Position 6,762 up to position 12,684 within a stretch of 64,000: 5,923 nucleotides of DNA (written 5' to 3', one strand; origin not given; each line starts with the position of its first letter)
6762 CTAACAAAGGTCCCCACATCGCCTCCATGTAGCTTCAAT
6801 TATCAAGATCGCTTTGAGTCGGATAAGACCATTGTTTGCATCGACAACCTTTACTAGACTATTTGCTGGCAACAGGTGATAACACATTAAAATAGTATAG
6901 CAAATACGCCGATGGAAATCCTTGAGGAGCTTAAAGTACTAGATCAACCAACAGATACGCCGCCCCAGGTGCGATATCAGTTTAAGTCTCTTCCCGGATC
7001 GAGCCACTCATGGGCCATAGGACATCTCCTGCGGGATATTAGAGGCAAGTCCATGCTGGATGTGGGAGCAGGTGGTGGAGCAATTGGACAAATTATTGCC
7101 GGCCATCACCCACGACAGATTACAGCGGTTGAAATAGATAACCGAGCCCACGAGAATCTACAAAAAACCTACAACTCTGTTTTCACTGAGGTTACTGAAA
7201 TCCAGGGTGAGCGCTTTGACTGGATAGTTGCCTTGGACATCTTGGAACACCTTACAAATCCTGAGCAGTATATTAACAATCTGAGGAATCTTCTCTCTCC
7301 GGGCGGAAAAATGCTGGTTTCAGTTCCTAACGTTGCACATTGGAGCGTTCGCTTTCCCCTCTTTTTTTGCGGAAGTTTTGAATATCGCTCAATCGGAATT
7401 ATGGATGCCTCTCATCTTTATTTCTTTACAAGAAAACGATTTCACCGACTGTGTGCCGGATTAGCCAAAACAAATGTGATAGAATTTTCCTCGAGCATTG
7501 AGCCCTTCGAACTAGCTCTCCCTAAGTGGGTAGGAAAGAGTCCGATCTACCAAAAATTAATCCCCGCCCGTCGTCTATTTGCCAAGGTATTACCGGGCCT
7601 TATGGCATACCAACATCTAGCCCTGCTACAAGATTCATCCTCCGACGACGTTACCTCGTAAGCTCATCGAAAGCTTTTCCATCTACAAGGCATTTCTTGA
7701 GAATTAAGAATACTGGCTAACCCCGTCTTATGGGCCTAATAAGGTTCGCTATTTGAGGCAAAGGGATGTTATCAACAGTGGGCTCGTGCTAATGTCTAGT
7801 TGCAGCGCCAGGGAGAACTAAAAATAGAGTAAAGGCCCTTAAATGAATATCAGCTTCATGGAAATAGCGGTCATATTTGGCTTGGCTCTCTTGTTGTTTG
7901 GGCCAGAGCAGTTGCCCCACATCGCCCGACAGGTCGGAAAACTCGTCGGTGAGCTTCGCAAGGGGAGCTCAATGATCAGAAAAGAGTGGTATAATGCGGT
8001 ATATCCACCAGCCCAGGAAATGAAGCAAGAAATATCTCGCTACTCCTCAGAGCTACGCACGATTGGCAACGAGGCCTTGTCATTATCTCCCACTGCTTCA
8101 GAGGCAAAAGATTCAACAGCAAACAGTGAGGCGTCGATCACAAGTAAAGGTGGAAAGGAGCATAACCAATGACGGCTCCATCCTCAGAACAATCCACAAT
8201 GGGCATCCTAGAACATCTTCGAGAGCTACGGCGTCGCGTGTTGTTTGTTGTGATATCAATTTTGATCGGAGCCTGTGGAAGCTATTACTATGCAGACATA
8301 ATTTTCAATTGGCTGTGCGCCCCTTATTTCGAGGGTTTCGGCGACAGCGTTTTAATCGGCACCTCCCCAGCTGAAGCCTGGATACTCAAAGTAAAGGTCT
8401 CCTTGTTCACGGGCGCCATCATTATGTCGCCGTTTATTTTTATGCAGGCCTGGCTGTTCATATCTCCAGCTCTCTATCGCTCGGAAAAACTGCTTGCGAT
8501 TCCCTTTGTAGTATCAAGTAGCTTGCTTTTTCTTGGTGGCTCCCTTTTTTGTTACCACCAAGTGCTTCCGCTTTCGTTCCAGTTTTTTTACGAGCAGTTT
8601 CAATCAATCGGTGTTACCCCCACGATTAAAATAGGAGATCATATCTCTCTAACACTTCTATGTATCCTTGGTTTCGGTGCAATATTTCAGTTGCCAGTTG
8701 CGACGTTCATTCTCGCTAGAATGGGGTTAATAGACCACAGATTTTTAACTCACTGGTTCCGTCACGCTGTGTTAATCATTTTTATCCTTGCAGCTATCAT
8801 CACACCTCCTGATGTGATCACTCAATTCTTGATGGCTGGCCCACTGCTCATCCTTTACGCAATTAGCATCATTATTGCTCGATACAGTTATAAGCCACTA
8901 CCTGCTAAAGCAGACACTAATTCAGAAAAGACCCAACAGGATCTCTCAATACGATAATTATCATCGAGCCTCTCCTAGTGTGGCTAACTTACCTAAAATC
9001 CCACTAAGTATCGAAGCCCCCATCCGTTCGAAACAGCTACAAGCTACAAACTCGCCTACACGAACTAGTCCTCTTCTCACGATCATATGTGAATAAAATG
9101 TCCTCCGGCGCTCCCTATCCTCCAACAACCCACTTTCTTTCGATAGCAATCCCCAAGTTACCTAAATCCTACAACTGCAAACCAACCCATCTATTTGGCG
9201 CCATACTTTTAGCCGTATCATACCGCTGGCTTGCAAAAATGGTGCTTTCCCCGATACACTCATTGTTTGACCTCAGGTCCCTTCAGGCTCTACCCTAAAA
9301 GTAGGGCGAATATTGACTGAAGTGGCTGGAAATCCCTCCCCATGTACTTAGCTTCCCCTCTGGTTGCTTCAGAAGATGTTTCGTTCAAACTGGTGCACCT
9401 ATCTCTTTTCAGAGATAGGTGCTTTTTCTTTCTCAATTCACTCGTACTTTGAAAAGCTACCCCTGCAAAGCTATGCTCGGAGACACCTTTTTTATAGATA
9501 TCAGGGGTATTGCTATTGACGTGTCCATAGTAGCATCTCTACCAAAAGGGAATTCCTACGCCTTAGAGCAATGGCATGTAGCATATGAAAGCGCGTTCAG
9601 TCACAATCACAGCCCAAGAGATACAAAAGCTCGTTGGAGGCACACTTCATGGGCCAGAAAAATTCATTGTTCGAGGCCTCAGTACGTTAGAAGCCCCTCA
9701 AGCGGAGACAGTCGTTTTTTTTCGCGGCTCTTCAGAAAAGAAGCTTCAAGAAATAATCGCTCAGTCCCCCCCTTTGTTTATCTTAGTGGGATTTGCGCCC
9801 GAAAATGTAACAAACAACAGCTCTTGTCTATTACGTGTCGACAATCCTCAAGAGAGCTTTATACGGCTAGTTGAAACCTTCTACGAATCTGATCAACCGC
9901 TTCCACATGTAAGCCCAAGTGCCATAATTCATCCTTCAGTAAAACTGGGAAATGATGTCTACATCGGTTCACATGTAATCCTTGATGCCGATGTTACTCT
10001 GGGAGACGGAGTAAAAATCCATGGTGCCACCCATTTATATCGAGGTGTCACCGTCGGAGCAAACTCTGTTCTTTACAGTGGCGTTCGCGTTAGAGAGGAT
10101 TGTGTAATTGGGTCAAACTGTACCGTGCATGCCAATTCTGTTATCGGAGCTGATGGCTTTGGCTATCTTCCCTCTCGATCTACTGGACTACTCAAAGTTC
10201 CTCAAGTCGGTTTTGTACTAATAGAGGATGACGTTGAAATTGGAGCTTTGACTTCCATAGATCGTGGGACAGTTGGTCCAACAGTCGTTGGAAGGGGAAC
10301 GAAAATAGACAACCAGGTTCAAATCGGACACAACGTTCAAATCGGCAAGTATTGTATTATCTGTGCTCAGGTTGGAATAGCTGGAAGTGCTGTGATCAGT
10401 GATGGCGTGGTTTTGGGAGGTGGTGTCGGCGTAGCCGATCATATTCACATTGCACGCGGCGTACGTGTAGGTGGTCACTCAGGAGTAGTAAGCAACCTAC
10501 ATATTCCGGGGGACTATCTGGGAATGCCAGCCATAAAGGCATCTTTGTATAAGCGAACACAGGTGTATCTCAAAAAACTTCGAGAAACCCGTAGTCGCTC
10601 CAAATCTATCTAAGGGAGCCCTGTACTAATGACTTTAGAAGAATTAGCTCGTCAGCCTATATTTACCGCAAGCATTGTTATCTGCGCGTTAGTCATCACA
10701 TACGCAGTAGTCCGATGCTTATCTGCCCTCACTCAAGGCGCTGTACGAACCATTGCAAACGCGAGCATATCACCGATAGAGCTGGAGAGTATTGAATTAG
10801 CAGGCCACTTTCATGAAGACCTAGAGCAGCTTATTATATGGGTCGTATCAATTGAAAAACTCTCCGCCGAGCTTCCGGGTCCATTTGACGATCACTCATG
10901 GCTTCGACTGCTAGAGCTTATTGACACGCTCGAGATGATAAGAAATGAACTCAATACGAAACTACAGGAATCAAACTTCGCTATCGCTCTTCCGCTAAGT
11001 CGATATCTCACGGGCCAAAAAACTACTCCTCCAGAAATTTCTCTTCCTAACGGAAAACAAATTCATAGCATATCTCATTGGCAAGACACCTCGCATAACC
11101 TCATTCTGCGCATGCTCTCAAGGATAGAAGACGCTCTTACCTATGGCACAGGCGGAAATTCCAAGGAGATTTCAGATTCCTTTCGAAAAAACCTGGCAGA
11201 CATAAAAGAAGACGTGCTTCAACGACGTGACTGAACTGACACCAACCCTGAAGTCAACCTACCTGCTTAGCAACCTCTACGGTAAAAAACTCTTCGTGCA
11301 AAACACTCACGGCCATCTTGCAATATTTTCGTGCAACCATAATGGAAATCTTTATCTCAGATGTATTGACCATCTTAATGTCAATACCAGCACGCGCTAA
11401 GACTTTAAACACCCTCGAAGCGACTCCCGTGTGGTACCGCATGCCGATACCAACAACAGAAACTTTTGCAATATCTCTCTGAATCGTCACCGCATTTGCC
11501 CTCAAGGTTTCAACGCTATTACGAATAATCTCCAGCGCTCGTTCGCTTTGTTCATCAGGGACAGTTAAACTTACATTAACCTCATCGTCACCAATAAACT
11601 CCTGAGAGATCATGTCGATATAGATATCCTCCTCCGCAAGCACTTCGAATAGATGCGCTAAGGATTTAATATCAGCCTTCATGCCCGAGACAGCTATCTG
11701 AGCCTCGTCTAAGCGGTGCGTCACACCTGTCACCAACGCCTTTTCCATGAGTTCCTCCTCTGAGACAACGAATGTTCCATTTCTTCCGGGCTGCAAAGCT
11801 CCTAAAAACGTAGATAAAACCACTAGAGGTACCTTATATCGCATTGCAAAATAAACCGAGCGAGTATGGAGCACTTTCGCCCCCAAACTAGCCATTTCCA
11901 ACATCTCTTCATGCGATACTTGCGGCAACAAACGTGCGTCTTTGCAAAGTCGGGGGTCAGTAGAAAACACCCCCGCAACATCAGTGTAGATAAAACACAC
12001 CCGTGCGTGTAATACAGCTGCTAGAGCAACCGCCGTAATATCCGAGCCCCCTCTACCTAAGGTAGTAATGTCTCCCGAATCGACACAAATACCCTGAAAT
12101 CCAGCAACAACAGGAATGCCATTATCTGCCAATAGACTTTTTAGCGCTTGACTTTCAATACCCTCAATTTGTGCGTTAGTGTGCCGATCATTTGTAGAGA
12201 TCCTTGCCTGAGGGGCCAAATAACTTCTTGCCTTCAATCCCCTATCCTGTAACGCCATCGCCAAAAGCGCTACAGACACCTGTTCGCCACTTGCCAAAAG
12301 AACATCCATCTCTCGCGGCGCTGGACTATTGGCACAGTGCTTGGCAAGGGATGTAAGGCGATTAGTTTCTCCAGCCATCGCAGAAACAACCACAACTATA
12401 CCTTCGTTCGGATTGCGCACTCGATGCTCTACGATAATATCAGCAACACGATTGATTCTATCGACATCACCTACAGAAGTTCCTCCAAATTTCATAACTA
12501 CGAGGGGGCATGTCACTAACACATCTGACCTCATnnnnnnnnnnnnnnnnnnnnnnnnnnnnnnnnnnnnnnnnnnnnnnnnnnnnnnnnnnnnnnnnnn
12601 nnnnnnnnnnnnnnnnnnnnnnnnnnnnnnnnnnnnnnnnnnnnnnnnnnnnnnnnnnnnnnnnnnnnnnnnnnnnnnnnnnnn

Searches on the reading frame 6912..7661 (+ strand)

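Call 8: search_protein_families(library=pfam, proteins=[window:6912-7661:+], max_evalue=0.001)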
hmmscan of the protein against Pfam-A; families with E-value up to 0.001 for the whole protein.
window:6912-7661:+ (249 aa): 9 families
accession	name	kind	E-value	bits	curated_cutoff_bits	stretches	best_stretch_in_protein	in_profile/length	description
PF13489.12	Methyltransf_23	-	2e-15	57.3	27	1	42-181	20-154/164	Methyltransferase domain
PF08242.18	Methyltransf_12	-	3.8e-12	47.2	30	1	49-133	1-97/98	Methyltransferase domain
PF08241.18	Methyltransf_11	-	5.6e-10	40.2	21.2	1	49-135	1-94/95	Methyltransferase domain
PF05219.18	DREV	-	1e-09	38.3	26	1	42-138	92-188/265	DREV methyltransferase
PF07021.18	MetW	-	7.5e-09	35.9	21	1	45-182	14-156/193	Methionine biosynthesis protein MetW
PF13847.12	Methyltransf_31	-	4e-08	33.5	27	1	45-140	4-113/145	Methyltransferase domain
PF13649.12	Methyltransf_25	-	1.7e-07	32.3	27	1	49-132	2-97/97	Methyltransferase domain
PF05175.20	MTS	-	5.9e-05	23.2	23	1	42-93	29-81/170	Methyltransferase small domain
PF02353.26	CMAS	-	0.00027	20.8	27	1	44-137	62-165/273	Mycolic acid cyclopropane synthetase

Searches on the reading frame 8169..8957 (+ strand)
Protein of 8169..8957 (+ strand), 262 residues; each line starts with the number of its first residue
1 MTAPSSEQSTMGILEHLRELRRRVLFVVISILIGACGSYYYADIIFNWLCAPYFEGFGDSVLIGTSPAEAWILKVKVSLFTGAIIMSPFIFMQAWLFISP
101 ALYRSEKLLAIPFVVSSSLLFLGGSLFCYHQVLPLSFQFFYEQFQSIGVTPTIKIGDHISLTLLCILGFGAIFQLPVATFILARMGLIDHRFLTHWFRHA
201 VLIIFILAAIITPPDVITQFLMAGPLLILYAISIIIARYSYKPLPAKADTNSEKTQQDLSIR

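Call 8: search_protein_families(library=pfam, proteins=[window:8169-8957:+], max_evalue=0.001)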
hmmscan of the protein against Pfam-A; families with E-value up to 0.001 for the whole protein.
window:8169-8957:+ (262 aa): 2 families
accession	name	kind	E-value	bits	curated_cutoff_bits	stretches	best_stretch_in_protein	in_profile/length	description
PF00902.23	TatC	-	4.2e-64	216.6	25.1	1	15-225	1-208/208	Sec-independent protein translocase protein (TatC)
PF24378.1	DUF7534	-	0.00038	21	28.4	0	202-229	13-40/57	Family of unknown function (DUF7534)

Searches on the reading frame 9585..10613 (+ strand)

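Call 8: search_protein_families(library=pfam, proteins=[window:9585-10613:+], max_evalue=0.001)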
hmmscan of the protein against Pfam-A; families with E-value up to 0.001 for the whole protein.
window:9585-10613:+ (342 aa): 4 families
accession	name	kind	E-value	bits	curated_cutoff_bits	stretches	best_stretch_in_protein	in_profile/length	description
PF00132.30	Hexapep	-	1.1e-27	95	27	3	232-267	1-36/36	Bacterial transferase hexapeptide (six repeats)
PF25084.1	LbH_EIF2B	-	4.5e-11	43.1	54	2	212-289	23-105/105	EIF2B subunit epsilon LbH domain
PF14602.12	Hexapep_2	-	0.00014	21.9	27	1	155-182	8-33/34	Hexapeptide repeat of succinyl-transferase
PF25087.1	GMPPB_C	-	0.00052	20.1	39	0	113-190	5-80/110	GMPPB C-terminal domain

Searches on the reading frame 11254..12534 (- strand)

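Call 8: search_protein_families(library=pfam, proteins=[window:11254-12534:-], max_evalue=0.001)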
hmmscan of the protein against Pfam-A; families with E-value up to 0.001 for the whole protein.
window:11254-12534:- (426 aa): 4 families
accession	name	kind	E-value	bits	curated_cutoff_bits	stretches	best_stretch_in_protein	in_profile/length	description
PF00696.33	AA_kinase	-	1e-50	173.1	24.9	1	11-241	2-234/234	Amino acid kinase family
PF22468.2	ACT_9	-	1.9e-31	108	27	2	358-416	1-61/61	ACT domain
PF13840.12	ACT_7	-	8.2e-18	64.5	27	1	351-414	2-65/65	ACT domain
PF01842.31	ACT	-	1.4e-08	34.7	27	1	361-398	3-44/66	ACT domain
